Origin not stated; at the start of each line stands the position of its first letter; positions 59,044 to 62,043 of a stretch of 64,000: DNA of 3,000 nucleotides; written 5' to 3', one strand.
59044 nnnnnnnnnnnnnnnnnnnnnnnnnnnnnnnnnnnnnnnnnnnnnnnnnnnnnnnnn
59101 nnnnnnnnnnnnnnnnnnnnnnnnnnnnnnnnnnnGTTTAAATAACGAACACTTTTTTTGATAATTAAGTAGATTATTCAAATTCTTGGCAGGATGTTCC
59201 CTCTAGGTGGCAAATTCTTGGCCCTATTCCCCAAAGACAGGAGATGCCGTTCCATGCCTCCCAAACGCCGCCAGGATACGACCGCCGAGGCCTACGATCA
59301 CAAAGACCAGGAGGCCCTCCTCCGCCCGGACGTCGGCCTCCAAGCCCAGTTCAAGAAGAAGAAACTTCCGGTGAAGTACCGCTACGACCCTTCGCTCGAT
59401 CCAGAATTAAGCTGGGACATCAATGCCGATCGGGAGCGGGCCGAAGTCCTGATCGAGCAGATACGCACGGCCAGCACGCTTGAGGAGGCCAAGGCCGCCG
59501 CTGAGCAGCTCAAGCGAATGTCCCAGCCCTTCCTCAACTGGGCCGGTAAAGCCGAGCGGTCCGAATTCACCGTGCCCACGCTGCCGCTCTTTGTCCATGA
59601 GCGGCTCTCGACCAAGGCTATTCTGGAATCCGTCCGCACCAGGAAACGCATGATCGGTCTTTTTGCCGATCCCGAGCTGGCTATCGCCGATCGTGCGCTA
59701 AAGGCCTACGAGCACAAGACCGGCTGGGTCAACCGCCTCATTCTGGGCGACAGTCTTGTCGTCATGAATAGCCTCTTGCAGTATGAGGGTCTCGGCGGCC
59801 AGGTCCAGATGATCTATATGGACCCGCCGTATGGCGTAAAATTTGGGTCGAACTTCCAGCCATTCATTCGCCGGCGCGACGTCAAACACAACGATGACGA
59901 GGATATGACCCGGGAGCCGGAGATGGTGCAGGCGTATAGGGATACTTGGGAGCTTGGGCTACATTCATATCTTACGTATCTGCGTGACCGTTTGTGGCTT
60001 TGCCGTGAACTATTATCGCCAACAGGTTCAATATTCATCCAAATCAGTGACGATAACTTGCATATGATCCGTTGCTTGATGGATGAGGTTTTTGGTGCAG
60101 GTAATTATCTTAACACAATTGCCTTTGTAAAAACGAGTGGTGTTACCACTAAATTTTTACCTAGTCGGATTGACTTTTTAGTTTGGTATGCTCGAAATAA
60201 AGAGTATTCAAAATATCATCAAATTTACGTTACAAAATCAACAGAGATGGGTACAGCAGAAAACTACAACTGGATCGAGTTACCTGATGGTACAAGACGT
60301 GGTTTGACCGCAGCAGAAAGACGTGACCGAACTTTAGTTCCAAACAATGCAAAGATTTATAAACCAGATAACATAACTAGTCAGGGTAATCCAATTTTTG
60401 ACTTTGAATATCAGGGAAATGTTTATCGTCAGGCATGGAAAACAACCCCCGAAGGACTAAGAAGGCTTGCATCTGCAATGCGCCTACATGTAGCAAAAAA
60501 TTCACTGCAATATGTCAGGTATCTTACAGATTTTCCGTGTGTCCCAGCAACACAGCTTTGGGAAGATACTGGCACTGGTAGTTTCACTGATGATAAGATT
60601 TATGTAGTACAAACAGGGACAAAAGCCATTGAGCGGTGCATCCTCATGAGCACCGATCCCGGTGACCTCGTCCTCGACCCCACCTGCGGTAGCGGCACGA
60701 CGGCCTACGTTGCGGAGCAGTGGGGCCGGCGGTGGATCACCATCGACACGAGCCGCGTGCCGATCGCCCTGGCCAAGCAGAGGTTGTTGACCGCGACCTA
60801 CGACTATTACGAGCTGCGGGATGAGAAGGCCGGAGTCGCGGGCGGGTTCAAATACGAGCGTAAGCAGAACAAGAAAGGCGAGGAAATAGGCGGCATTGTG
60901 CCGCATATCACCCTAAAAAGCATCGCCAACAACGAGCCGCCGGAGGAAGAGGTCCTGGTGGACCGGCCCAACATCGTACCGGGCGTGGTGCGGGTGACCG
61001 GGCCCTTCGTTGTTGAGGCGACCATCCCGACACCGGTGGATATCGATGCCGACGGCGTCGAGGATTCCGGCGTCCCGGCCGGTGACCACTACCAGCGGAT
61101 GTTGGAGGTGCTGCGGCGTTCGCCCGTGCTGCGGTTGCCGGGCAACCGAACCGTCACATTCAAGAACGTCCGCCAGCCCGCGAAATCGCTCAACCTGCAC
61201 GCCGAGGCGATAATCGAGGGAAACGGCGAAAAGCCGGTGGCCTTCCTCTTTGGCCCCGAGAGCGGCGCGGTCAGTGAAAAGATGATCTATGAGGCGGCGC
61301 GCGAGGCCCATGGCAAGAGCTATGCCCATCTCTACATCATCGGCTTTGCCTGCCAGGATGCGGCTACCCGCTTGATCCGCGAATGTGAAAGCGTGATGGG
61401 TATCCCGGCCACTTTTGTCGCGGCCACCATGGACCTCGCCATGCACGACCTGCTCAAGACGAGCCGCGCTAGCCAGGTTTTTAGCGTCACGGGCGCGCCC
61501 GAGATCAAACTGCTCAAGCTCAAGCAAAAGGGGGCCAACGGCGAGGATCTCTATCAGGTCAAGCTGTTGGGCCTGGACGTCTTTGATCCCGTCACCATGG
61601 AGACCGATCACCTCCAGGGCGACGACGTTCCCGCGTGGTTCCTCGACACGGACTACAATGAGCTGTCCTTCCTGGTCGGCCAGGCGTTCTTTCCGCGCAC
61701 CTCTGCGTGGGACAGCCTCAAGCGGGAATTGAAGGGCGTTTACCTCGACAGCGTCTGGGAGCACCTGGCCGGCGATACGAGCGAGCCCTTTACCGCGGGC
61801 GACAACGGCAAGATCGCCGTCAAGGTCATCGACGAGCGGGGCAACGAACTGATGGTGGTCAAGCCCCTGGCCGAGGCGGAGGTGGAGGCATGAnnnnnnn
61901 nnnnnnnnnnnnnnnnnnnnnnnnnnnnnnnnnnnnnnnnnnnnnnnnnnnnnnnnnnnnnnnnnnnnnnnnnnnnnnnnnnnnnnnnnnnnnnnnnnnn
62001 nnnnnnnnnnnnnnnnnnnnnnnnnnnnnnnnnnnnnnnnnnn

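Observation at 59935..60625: Mosaic mod gene: AT-rich target-recognition domain embedded in a GC-rich methyltransferase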

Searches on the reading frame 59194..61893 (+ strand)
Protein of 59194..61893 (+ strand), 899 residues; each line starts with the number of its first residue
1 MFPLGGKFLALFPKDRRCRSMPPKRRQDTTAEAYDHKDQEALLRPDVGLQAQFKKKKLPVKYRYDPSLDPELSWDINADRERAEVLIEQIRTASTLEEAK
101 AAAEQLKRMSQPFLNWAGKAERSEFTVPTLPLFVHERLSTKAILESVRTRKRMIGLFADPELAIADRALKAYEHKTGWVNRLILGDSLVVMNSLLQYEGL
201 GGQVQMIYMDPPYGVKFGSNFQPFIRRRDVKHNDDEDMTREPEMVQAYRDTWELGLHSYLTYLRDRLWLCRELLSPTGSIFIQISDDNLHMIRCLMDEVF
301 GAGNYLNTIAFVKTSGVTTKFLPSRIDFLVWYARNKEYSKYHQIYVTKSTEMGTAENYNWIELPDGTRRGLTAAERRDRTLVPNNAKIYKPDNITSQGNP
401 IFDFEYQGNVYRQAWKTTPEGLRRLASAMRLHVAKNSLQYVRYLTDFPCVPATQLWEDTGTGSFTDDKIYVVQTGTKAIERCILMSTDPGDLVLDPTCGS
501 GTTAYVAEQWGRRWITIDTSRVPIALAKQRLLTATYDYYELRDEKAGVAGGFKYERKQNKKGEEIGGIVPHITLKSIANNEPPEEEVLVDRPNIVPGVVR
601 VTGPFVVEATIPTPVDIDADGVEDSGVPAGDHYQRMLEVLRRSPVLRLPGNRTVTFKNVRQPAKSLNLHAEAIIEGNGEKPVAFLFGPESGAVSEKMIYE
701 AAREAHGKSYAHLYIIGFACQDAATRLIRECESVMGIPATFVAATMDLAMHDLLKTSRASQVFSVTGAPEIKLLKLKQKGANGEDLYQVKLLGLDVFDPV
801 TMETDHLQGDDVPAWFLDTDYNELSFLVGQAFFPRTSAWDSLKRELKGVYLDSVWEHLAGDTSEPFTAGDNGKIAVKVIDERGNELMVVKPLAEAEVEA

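Call 6: search_protein_families(library=pfam, proteins=[window:59194-61893:+], max_evalue=0.01)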
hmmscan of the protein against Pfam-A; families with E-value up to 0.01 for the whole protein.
window:59194-61893:+ (899 aa): 1 family
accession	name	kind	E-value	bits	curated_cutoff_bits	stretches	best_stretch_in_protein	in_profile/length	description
PF01555.25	N6_N4_Mtase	-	2.2e-34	119.8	26.7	1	204-527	1-219/221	DNA methylase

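Call 9: find_homologous_proteins(query=window:59194-61893:+, max_evalue=1e-10)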
Query window:59194-61893:+ (899 aa): 8000 proteins with E <= 1e-10 among 8000 candidates; the best 120 are listed.
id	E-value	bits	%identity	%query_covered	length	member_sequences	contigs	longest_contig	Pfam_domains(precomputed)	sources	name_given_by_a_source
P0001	0.0e+0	2031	100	98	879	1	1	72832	PF01555.25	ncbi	ncbi:MAG: site-specific DNA-methyltransferase [Patescibacteria group bacterium]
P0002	0.0e+0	1649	81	98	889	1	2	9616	PF01555.25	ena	-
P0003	0.0e+0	1389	68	98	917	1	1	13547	PF01555.25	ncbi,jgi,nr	ncbi:MAG TPA: site-specific DNA-methyltransferase [Terriglobales bacterium]|nr:site-specific DNA-met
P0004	0.0e+0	1365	68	98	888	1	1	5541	PF01555.25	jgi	jgi:adenine-specific DNA-methyltransferase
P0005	0.0e+0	1360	67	97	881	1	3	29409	PF01555.25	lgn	-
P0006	0.0e+0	1359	67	97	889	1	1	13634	PF01555.25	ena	-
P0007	0.0e+0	1359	67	96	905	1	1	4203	PF01555.25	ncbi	-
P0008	0.0e+0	1358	67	97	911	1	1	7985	PF01555.25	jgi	jgi:adenine-specific DNA-methyltransferase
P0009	0.0e+0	1347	64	98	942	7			PF01555.25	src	-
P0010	0.0e+0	1340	66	96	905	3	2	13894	PF01555.25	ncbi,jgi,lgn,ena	-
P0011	0.0e+0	1337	66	97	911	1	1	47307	PF01555.25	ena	-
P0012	0.0e+0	1337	66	97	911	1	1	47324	PF01555.25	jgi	-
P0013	0.0e+0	1334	67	96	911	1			PF01555.25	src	-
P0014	0.0e+0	1332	65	97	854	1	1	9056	PF01555.25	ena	-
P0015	0.0e+0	1330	66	97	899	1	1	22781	PF01555.25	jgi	jgi:adenine-specific DNA-methyltransferase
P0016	0.0e+0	1328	66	97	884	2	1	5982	PF01555.25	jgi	jgi:adenine-specific DNA-methyltransferase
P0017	0.0e+0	1325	67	97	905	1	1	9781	PF01555.25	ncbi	-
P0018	0.0e+0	1321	63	97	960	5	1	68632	PF01555.25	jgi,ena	-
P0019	0.0e+0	1317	65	97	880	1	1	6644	PF01555.25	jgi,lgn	jgi:adenine-specific DNA-methyltransferase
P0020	0.0e+0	1315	65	98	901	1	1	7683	PF01555.25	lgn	-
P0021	0.0e+0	1313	65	95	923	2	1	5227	PF01555.25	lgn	-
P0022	0.0e+0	1309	66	97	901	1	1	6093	PF01555.25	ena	-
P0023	0.0e+0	1309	63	98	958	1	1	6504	PF01555.25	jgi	jgi:adenine-specific DNA-methyltransferase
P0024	0.0e+0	1306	65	97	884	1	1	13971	PF01555.25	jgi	jgi:adenine-specific DNA-methyltransferase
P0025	0.0e+0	1305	65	97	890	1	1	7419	PF01555.25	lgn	-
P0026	0.0e+0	1304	64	98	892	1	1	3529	PF01555.25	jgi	jgi:adenine-specific DNA-methyltransferase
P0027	0.0e+0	1302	66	96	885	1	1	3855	PF01555.25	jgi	jgi:adenine-specific DNA-methyltransferase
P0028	0.0e+0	1301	63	96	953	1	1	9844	PF01555.25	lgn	-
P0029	0.0e+0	1299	66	97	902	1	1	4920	PF01555.25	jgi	jgi:adenine-specific DNA-methyltransferase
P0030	0.0e+0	1296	64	98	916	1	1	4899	PF01555.25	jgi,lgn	jgi:adenine-specific DNA-methyltransferase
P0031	0.0e+0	1290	64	97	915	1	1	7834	PF01555.25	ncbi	-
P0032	0.0e+0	1288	65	99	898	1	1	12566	PF01555.25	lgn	-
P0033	0.0e+0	1288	64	96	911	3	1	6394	PF01555.25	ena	-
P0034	0.0e+0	1287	62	98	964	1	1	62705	PF01555.25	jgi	jgi:adenine-specific DNA-methyltransferase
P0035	0.0e+0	1286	64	98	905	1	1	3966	PF01555.25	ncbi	-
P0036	0.0e+0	1279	63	96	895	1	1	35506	PF01555.25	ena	-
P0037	0.0e+0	1277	64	96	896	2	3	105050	PF01555.25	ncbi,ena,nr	ncbi:MAG: site-specific DNA-methyltransferase [Nitrospira sp. CG24D]|nr:MAG: site-specific DNA-methy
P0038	0.0e+0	1277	64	97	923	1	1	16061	PF01555.25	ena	-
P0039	0.0e+0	1274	64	97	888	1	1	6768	PF01555.25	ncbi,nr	ncbi:MAG: site-specific DNA-methyltransferase [Candidatus Methanoperedens sp.]|nr:site-specific DNA-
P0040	0.0e+0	1272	64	97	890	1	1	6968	PF01555.25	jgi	-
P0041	0.0e+0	1272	64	97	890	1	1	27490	PF01555.25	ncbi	-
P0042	0.0e+0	1272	63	97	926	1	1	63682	PF01555.25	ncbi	-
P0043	0.0e+0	1271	64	96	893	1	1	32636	PF01555.25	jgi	jgi:adenine-specific DNA-methyltransferase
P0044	0.0e+0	1270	63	97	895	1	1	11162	PF01555.25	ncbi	-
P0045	0.0e+0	1267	64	97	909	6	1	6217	PF01555.25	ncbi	-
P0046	0.0e+0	1265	63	97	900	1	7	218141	PF01555.25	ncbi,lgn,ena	-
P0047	0.0e+0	1265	63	97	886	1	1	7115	PF01555.25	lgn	-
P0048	0.0e+0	1263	64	97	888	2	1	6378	PF01555.25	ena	-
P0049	0.0e+0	1262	64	96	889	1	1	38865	PF01555.25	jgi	-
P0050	0.0e+0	1262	64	96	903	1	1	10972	PF01555.25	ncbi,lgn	-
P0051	0.0e+0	1262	64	97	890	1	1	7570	PF01555.25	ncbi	-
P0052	0.0e+0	1261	64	96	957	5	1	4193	PF01555.25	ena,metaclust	metaclust:\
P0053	0.0e+0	1260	63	96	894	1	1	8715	PF01555.25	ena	-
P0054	0.0e+0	1259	64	97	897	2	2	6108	PF01555.25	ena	-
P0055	0.0e+0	1259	62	97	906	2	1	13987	PF01555.25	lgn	-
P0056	0.0e+0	1258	61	96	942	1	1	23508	PF01555.25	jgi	jgi:adenine-specific DNA-methyltransferase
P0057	0.0e+0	1258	62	97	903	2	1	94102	PF01555.25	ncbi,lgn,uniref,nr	ncbi:site-specific DNA-methyltransferase [Planktothrix agardhii]|uniref:Site-specific DNA-methyltran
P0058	0.0e+0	1256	63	97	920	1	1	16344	PF01555.25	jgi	jgi:adenine-specific DNA-methyltransferase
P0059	0.0e+0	1255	63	97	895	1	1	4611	PF01555.25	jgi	jgi:adenine-specific DNA-methyltransferase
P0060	0.0e+0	1252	62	97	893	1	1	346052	PF01555.25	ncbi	-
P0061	0.0e+0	1252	62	96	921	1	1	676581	PF01555.25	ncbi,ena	-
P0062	0.0e+0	1252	62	97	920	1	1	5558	PF01555.25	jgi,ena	-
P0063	0.0e+0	1250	63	97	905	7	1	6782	PF01555.25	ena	-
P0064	0.0e+0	1250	63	96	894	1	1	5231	PF01555.25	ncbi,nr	ncbi:MAG: hypothetical protein JJE16_09955 [Nitrospiraceae bacterium]|nr:hypothetical protein [Nitro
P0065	0.0e+0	1249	63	95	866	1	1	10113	PF01555.25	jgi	jgi:adenine-specific DNA-methyltransferase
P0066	0.0e+0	1249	64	96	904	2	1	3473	PF01555.25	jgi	-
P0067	0.0e+0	1248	63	97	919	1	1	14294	PF01555.25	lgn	-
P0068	0.0e+0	1247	64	95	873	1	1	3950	PF01555.25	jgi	jgi:adenine-specific DNA-methyltransferase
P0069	0.0e+0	1247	62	97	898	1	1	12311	PF01555.25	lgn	-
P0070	0.0e+0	1247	63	97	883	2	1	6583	PF01555.25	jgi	jgi:adenine-specific DNA-methyltransferase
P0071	0.0e+0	1247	66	90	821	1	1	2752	PF01555.25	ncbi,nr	ncbi:MAG TPA: site-specific DNA-methyltransferase, partial [Isosphaeraceae bacterium]|nr:site-specif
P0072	0.0e+0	1247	64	96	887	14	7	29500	PF01555.25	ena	-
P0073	0.0e+0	1247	64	96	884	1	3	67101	PF01555.25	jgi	jgi:adenine-specific DNA-methyltransferase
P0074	0.0e+0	1244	64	97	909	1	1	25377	PF01555.25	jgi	jgi:adenine-specific DNA-methyltransferase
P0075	0.0e+0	1244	63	96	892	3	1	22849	PF01555.25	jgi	jgi:adenine-specific DNA-methyltransferase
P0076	0.0e+0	1243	63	97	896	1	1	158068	PF01555.25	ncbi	-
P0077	0.0e+0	1243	62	96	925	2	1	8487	PF01555.25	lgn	-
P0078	0.0e+0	1243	63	98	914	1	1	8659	PF01555.25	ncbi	-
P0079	0.0e+0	1243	63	97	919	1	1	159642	PF01555.25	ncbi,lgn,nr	ncbi:MAG: methylase domain protein [Acidobacteria bacterium]|nr:methylase domain protein [Acidobacte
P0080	0.0e+0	1241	61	98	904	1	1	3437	PF01555.25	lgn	-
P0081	0.0e+0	1241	63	96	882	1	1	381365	PF01555.25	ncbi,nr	ncbi:MAG: DNA methyltransferase [Nitrospira sp.]|nr:DNA methyltransferase [Nitrospira sp.]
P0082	0.0e+0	1241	61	99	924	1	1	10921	PF01555.25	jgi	jgi:adenine-specific DNA-methyltransferase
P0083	0.0e+0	1240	63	96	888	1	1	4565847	PF01555.25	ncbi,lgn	ncbi:MAG: hypothetical protein NTAFB01_11050 [Nitrospira sp.]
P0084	0.0e+0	1240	63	96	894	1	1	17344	PF01555.25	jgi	jgi:adenine-specific DNA-methyltransferase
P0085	0.0e+0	1240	64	96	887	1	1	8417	PF01555.25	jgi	jgi:adenine-specific DNA-methyltransferase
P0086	0.0e+0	1239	63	97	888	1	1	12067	PF01555.25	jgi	jgi:adenine-specific DNA-methyltransferase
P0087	0.0e+0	1239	61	96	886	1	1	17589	PF01555.25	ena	-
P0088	0.0e+0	1238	62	98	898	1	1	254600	PF01555.25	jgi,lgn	-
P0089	0.0e+0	1238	63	96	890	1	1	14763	PF01555.25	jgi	-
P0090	0.0e+0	1237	63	97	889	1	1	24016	PF01555.25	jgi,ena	-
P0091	0.0e+0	1237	61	98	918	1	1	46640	PF01555.25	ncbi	-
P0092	0.0e+0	1237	63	96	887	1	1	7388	PF01555.25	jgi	jgi:adenine-specific DNA-methyltransferase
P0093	0.0e+0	1237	62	97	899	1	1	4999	PF01555.25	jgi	jgi:adenine-specific DNA-methyltransferase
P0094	0.0e+0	1237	64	93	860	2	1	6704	PF01555.25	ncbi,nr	ncbi:MAG: site-specific DNA-methyltransferase, partial [Euryarchaeota archaeon]|nr:site-specific DNA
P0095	0.0e+0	1236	63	96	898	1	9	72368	PF01555.25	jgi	jgi:adenine-specific DNA-methyltransferase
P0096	0.0e+0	1236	61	97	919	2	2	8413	PF01555.25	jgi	jgi:adenine-specific DNA-methyltransferase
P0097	0.0e+0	1235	62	98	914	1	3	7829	PF01555.25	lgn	-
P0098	0.0e+0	1234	62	95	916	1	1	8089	PF01555.25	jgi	jgi:adenine-specific DNA-methyltransferase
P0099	0.0e+0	1234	63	96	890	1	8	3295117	PF01555.25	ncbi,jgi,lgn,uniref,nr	ncbi:site-specific DNA-methyltransferase [Candidatus Nitrospira inopinata]|uniref:site-specific DNA-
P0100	0.0e+0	1233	64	96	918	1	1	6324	PF01555.25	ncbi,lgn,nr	ncbi:MAG TPA: site-specific DNA-methyltransferase [Acidobacteriota bacterium]|nr:site-specific DNA-m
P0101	0.0e+0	1233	62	96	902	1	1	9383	PF01555.25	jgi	jgi:adenine-specific DNA-methyltransferase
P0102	0.0e+0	1231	63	96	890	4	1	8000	PF01555.25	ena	-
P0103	0.0e+0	1231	62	97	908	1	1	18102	PF01555.25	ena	-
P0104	0.0e+0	1231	62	97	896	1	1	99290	PF01555.25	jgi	jgi:adenine-specific DNA-methyltransferase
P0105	0.0e+0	1231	61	97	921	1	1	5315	PF01555.25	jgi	jgi:adenine-specific DNA-methyltransferase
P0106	0.0e+0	1231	62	96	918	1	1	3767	PF01555.25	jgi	-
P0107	0.0e+0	1231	63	95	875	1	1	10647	PF01555.25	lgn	-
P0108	0.0e+0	1231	61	98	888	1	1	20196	PF01555.25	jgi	jgi:adenine-specific DNA-methyltransferase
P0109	0.0e+0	1230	63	96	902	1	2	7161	PF01555.25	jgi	jgi:adenine-specific DNA-methyltransferase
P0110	0.0e+0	1230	62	96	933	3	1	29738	PF01555.25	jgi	-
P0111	0.0e+0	1229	63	96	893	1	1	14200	PF01555.25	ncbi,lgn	-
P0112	0.0e+0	1229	63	96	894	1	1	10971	PF01555.25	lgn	-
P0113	0.0e+0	1229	62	96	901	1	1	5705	PF01555.25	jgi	jgi:adenine-specific DNA-methyltransferase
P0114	0.0e+0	1229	63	96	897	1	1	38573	PF01555.25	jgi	jgi:adenine-specific DNA-methyltransferase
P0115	0.0e+0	1229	62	98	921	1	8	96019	PF01555.25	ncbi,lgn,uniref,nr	ncbi:DNA methylase [Candidatus Methylomirabilis lanthanidiphila]|uniref:DNA methylase n=1 Tax=Candid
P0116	0.0e+0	1228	63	96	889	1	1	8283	PF01555.25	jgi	jgi:adenine-specific DNA-methyltransferase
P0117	0.0e+0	1227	62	96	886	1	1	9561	PF01555.25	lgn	-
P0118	0.0e+0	1227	62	97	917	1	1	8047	PF01555.25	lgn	-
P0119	0.0e+0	1227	62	96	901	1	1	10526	PF01555.25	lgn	-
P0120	0.0e+0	1226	58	60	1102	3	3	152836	PF01555.25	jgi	-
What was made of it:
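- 59254..61893 (+): mod gene: beta-class N6-adenine DNA methyltransferase, 879 aa from the ATG at 59254. The mechanical ORF starts at 59194. The deposited protein P0001 is 879 aa (call 9).
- The source is a metagenome-assembled contig (call 9), and the junctions lie in conserved motifs.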

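Call 11: find_encoding_contigs(protein=P0002, flank=10000, max_places=4)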
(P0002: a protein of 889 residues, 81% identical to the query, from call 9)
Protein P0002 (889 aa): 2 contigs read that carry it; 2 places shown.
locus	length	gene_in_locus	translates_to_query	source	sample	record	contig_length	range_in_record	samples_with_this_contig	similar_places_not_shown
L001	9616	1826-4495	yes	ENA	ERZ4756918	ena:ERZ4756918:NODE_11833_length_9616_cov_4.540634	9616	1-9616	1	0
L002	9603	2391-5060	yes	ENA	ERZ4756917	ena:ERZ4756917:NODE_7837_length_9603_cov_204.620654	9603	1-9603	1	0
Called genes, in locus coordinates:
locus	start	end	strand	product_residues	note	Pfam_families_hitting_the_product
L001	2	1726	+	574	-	?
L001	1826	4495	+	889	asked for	PF01555:N6_N4_Mtase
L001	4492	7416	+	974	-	PF04851:ResIII (weak)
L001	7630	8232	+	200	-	-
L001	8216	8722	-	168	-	-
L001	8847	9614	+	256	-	?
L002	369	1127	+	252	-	-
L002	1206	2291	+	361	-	PF13175:AAA_15, PF13304:AAA_21, PF11398:DUF2813 (faint)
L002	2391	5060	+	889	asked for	PF01555:N6_N4_Mtase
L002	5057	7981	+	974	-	PF04851:ResIII (weak)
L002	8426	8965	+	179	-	-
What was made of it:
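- The same architecture occurs in L001 and L002 from two assemblies at 4.5x and 204x coverage (call 11).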
